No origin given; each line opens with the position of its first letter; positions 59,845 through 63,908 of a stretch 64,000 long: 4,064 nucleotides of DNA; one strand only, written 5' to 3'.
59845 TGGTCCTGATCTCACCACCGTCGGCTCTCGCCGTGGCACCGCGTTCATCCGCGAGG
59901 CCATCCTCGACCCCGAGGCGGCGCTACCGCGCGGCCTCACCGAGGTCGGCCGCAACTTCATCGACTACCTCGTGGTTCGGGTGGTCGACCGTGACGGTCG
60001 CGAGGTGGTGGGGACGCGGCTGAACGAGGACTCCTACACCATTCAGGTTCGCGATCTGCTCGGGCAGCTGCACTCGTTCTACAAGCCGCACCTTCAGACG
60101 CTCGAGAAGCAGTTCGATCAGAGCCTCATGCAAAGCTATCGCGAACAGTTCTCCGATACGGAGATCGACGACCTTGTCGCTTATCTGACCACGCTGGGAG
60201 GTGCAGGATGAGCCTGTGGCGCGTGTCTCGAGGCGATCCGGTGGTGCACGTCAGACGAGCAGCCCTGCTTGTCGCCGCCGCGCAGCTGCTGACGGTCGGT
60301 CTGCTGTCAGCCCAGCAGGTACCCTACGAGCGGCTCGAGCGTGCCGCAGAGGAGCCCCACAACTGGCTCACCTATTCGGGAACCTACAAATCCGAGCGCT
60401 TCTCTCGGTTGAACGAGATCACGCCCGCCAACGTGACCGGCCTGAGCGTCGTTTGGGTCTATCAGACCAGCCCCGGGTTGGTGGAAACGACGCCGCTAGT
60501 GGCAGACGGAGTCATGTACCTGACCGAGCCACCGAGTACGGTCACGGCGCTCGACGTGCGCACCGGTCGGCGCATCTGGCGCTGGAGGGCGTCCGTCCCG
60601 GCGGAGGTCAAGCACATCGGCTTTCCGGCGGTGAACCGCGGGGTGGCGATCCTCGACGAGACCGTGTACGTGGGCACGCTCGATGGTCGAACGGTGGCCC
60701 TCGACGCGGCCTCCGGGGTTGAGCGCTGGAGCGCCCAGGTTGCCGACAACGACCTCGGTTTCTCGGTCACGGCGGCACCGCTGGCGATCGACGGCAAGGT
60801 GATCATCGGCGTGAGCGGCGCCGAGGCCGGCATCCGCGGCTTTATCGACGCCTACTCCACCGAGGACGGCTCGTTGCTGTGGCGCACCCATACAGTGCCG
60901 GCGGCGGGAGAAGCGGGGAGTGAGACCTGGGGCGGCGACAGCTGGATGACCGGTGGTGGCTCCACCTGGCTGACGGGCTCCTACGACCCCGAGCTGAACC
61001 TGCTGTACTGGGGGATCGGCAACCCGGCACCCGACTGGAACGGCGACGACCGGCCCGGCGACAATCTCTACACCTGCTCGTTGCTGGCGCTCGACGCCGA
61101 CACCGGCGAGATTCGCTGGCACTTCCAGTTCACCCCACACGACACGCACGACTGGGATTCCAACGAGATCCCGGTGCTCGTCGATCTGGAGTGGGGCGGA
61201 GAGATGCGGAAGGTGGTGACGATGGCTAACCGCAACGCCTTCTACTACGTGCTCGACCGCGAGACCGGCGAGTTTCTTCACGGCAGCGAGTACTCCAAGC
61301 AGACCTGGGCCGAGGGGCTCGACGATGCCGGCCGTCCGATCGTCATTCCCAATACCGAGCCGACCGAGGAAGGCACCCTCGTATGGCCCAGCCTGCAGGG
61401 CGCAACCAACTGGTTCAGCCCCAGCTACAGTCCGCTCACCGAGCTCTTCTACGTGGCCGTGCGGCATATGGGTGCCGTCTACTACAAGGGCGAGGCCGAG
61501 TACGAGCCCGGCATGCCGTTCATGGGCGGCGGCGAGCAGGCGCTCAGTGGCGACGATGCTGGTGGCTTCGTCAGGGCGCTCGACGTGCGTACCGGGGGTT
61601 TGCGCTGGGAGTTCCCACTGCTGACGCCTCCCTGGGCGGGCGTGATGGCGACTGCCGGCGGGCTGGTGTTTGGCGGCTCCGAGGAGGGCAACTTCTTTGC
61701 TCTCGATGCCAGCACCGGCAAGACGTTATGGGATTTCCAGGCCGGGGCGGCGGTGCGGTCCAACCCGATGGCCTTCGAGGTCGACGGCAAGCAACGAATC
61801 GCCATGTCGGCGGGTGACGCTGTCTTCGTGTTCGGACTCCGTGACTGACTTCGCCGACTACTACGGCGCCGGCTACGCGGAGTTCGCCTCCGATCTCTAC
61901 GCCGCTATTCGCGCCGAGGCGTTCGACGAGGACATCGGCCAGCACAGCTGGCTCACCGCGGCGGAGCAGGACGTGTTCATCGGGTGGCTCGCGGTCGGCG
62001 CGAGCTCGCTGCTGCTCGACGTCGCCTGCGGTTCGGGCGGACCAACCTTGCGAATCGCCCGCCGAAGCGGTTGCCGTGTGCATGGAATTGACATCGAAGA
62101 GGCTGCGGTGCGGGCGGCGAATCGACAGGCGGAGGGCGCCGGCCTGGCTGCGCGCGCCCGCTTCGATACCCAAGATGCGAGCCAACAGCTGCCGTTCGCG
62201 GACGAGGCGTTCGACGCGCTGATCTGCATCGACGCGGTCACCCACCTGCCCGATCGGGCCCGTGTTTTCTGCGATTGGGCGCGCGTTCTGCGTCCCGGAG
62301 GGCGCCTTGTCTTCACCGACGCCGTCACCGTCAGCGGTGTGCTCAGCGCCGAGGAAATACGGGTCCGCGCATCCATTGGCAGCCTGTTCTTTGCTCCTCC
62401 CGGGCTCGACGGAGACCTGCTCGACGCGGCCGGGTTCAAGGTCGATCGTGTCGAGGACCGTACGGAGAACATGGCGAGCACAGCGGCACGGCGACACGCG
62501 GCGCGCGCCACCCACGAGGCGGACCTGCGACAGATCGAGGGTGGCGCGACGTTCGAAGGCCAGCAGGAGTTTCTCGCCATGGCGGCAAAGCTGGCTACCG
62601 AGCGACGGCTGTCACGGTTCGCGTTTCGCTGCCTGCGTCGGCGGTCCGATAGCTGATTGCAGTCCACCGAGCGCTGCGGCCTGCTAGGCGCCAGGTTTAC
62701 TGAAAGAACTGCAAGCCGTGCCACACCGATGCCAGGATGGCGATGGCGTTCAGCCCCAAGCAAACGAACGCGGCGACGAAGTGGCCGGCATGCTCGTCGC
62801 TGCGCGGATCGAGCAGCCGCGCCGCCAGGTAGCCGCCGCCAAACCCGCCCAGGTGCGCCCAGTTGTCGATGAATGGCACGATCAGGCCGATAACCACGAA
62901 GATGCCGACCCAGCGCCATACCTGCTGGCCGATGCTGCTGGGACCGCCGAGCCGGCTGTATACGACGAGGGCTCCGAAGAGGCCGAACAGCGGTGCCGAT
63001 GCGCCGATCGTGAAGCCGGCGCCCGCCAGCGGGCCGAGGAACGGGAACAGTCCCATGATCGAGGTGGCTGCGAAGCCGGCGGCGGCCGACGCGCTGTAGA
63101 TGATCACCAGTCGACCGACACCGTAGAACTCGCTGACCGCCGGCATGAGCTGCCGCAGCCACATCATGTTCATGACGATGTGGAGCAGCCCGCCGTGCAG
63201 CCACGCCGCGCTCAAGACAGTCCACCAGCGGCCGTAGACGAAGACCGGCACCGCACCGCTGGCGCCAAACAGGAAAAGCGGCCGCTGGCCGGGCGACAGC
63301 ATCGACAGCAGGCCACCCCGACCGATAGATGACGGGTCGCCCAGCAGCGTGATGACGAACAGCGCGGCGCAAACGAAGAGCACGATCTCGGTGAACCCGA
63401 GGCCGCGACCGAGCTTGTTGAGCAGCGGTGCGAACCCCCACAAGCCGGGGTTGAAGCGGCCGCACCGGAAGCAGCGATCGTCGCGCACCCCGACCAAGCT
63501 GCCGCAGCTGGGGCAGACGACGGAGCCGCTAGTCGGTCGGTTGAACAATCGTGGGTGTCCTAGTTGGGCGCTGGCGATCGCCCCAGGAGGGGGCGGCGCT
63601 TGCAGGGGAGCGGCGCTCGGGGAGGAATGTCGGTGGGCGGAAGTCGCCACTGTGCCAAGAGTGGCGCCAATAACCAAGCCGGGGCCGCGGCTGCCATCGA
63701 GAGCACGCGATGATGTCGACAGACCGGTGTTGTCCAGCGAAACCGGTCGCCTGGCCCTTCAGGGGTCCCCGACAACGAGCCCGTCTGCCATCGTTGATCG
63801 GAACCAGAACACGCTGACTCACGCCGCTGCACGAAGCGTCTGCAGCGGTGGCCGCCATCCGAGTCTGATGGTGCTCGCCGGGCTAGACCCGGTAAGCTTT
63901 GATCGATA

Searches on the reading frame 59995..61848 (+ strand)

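Call 45: search_protein_families(library=pfam, proteins=[window:59995-61848:+], max_evalue=0.00001)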
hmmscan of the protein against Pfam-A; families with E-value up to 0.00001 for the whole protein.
window:59995-61848:+ (617 aa): 3 families
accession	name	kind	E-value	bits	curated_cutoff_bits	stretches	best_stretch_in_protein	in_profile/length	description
PF01011.28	PQQ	-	6.2e-85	286.5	26.7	2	124-429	1-336/595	Glucose/ethanol/alcohol dehydrogenase, beta-propeller domain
PF13360.13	PQQ_2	-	2.3e-28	99.9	27.6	3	152-267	55-170/233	Outer membrane protein assembly factor BamB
PF13570.13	Beta-prop_ACSF4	-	5e-14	52.9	133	0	526-595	31-101/329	Beta-alanine-activating enzyme, beta-propeller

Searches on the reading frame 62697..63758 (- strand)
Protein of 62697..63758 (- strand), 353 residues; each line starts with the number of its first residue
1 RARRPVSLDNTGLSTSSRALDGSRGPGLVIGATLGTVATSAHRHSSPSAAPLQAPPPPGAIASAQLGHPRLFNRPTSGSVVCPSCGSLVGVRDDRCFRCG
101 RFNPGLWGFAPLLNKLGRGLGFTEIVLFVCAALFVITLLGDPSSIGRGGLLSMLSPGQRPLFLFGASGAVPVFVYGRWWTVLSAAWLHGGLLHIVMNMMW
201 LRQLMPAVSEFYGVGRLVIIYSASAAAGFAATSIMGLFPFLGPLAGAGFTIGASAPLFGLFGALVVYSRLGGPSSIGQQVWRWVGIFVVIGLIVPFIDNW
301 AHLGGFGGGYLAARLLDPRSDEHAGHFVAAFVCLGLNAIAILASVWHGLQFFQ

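Call 45: search_protein_families(library=pfam, proteins=[window:62697-63758:-], max_evalue=0.00001)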
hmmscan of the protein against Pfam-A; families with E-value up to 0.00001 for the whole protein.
window:62697-63758:- (353 aa): 1 family
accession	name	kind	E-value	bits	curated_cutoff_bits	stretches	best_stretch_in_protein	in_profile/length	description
PF01694.28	Rhomboid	-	2.6e-20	73.5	22.6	1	176-316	2-140/143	Rhomboid domain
